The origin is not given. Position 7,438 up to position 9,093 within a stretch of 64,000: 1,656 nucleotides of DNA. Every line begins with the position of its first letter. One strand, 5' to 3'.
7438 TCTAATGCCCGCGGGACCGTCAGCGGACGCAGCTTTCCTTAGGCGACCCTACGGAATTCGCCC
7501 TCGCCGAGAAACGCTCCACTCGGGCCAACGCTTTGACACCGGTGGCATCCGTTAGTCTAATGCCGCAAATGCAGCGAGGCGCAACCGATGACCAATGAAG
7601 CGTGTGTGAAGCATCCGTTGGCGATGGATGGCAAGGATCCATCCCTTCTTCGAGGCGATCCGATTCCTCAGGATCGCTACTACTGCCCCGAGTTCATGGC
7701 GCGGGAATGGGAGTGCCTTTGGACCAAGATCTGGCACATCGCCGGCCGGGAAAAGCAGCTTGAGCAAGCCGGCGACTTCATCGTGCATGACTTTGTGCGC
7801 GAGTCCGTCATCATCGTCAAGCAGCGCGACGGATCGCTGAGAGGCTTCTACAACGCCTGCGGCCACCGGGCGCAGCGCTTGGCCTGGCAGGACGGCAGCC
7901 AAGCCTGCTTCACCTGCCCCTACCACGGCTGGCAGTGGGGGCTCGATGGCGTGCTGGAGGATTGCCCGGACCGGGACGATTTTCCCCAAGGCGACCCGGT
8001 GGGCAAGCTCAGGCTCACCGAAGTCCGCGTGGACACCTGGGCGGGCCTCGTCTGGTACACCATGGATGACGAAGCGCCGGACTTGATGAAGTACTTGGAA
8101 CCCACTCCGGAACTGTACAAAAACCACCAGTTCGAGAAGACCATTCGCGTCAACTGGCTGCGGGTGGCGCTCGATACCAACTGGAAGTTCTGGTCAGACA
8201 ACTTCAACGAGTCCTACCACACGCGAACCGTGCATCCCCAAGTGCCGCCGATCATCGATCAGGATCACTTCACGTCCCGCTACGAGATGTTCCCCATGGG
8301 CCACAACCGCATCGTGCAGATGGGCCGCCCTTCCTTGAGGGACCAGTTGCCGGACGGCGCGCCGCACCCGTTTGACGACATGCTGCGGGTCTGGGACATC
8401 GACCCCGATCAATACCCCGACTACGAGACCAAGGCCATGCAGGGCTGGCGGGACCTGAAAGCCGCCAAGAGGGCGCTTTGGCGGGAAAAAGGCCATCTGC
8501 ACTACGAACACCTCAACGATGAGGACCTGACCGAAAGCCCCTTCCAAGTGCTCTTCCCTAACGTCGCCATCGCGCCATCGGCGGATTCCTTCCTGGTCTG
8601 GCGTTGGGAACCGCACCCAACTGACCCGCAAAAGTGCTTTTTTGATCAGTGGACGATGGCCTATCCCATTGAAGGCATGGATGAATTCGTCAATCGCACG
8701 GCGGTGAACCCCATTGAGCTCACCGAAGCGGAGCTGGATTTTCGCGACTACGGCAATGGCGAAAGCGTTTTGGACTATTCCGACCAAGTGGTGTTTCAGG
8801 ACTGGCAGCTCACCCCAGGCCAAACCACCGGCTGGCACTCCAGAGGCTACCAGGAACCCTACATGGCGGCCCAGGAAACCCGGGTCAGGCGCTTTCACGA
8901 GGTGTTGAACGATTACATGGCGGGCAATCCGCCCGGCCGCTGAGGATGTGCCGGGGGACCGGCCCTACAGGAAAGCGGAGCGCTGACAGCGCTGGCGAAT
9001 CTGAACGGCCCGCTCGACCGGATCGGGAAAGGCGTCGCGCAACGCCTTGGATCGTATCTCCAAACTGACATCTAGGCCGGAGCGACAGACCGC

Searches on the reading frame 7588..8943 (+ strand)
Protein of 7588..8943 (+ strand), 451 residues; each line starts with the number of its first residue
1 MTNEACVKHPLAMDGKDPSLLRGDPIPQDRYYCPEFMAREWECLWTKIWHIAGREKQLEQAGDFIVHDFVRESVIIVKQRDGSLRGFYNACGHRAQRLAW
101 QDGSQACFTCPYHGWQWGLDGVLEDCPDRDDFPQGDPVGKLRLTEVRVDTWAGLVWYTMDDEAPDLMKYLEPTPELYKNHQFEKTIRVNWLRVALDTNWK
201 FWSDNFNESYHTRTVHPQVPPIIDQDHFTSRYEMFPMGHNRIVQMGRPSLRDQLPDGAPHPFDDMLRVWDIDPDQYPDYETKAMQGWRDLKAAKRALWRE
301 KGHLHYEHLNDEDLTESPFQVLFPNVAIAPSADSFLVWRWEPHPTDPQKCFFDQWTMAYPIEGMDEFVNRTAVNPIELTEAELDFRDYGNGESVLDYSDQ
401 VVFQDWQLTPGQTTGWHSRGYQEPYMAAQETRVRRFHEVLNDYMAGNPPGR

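Call 59: find_encoding_contigs(protein=window:7588-8943:+, flank=10000, max_places=1)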
Protein window:7588-8943:+ (451 aa): no gene with exactly this product is on record in the collection.
